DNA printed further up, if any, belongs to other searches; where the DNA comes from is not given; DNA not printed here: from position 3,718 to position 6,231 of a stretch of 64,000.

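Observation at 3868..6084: Single polypeptide combining an FAD-dependent oxidase, a His-bearing membrane domain and a Rieske [2Fe-2S] domain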

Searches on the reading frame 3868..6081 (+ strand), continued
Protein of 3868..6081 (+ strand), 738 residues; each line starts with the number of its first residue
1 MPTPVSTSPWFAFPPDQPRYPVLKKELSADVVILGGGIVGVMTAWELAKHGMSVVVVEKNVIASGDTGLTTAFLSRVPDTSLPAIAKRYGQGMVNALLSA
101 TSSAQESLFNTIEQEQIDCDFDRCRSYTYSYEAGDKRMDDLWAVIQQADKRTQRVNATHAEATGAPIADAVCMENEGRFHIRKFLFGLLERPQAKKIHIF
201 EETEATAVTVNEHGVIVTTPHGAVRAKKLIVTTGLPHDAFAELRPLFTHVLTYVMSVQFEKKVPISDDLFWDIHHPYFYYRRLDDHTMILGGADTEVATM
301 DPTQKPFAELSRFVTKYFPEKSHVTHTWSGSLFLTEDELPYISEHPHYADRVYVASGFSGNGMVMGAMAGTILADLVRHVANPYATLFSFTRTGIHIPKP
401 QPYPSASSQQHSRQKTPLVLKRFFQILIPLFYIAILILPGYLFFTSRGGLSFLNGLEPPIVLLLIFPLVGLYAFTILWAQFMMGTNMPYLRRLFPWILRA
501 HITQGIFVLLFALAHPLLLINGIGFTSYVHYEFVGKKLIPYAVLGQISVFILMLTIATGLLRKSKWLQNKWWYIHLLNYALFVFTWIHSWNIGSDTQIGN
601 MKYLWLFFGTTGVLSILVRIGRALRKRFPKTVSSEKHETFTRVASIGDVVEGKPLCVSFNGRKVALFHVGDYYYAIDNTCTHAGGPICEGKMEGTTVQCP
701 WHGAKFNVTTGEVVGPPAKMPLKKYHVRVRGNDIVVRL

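Call 93: list_cluster_members(proteins=[P0001, P0028, P0008, P0004, P0039, P0067])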
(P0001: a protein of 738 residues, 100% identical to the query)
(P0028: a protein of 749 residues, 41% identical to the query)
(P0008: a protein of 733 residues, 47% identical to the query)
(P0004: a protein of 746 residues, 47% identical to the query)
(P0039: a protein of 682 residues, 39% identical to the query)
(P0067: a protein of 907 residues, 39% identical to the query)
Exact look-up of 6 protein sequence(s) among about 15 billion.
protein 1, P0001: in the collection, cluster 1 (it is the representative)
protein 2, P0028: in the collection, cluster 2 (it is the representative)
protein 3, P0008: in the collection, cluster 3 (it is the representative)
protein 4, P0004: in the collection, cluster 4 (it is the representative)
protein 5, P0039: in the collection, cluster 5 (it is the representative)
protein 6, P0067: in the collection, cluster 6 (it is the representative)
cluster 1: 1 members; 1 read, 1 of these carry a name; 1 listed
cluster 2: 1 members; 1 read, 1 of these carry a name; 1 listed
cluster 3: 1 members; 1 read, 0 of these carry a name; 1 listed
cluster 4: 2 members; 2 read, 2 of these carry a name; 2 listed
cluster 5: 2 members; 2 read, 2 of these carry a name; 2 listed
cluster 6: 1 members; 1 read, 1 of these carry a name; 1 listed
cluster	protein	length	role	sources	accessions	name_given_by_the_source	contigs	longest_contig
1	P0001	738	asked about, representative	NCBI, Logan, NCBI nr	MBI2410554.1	MAG: FAD-dependent oxidoreductase [Candidatus Kerfeldbacteria bacterium] | FAD-dependent oxidoreductase [Candidatus Kerfeldbacteria bacterium]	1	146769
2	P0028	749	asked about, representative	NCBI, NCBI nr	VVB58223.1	3-phenylpropionate/cinnamic acid dioxygenase ferredoxin subunit [Candidatus Anstonella ...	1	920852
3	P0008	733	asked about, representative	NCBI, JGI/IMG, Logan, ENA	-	-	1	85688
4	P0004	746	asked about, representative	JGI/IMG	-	glycine/D-amino acid oxidase-like deaminating enzyme/nitrite reductase/ring-hydroxylating ...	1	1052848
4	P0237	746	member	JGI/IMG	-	glycine/D-amino acid oxidase-like deaminating enzyme/nitrite reductase/ring-hydroxylating ...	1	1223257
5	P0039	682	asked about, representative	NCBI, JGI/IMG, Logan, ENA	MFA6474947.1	MAG: FAD-dependent oxidoreductase [Patescibacteria group bacterium]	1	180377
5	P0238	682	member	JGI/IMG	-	glycine/D-amino acid oxidase-like deaminating enzyme/nitrite reductase/ring-hydroxylating ...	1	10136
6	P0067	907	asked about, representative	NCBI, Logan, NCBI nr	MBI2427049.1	MAG: DM13 domain-containing protein [Candidatus Kerfeldbacteria bacterium] | DM13 domain-containing protein [Candidatus Kerfeldbacteria bacterium]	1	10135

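Call 95: find_encoding_contigs(protein=P0057, flank=6000, max_places=2)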
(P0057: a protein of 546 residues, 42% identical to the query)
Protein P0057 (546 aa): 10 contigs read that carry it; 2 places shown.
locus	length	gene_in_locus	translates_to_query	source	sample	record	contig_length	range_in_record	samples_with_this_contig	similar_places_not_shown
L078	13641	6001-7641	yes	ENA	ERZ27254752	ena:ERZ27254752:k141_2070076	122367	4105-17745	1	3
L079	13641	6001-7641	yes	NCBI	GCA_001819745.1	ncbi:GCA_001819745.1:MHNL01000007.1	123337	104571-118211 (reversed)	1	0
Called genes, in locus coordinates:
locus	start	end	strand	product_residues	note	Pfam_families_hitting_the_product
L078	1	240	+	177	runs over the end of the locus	-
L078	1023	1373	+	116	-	PF12732:YtxH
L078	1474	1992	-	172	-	PF04542:Sigma70_r2, PF08281:Sigma70_r4_2, PF04545:Sigma70_r4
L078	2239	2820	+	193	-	-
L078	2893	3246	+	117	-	-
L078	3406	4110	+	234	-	PF01471:PG_binding_1, PF16656:Pur_ac_phosph_N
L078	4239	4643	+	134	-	PF01641:SelR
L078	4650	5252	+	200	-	PF01693:Cauli_VI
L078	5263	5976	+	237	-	PF02678:Pirin, PF07883:Cupin_2 (faint), PF17954:Pirin_C_2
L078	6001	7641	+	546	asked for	PF00890:FAD_binding_2 (weak), PF01266:DAO, PF12831:FAD_oxidored (weak), PF13450:NAD_binding_8 (weak), PF00355:Rieske, PF13806:Rieske_2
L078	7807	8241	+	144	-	-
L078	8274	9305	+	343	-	PF18915:DUF5667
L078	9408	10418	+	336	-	PF07731:Cu-oxidase_2 (faint), PF13473:Cupredoxin_1, PF00127:Copper-bind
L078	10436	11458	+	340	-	PF08534:Redoxin (weak), PF00578:AhpC-TSA (weak), PF17991:Thioredoxin_10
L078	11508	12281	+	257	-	-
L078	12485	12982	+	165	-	-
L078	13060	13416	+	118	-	-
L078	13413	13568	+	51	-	-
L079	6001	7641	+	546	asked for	PF00890:FAD_binding_2 (weak), PF01266:DAO, PF12831:FAD_oxidored (weak), PF13450:NAD_binding_8 (weak), PF00355:Rieske, PF13806:Rieske_2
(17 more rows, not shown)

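Call 96: find_encoding_contigs(protein=P0044, flank=6000, max_places=2)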
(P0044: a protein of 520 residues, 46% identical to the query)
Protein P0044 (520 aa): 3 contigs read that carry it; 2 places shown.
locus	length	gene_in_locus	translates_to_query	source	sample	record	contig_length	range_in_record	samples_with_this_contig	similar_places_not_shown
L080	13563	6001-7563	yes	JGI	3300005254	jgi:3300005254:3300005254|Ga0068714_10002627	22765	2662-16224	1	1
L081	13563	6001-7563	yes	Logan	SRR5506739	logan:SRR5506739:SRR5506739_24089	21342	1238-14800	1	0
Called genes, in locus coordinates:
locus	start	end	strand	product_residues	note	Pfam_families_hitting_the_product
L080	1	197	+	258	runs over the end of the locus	PF01261:AP_endonuc_2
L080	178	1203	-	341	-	PF08240:ADH_N, PF16912:Glu_dehyd_C (weak), PF00107:ADH_zinc_N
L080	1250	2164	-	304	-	PF01428:zf-AN1, PF01694:Rhomboid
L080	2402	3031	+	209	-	-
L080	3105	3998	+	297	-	PF01545:Cation_efflux, PF16916:ZT_dimer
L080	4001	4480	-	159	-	PF03073:TspO_MBR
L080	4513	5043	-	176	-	PF20122:DUF6512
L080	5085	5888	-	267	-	PF01791:DeoC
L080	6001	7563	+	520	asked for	PF00890:FAD_binding_2 (weak), PF01266:DAO, PF03486:HI0933_like (faint), PF07992:Pyr_redox_2 (faint), PF13450:NAD_binding_8 (weak), PF00355:Rieske, PF13806:Rieske_2, PF22543:Rieske_4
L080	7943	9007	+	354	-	PF00795:CN_hydrolase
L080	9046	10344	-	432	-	PF00324:AA_permease, PF13520:AA_permease_2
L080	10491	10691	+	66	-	PF03729:DUF308 (weak), PF11295:DUF3096 (faint)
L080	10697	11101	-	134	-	-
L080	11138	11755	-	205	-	-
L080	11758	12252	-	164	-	-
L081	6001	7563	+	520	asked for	PF00890:FAD_binding_2 (weak), PF01266:DAO, PF03486:HI0933_like (faint), PF07992:Pyr_redox_2 (faint), PF13450:NAD_binding_8 (weak), PF00355:Rieske, PF13806:Rieske_2, PF22543:Rieske_4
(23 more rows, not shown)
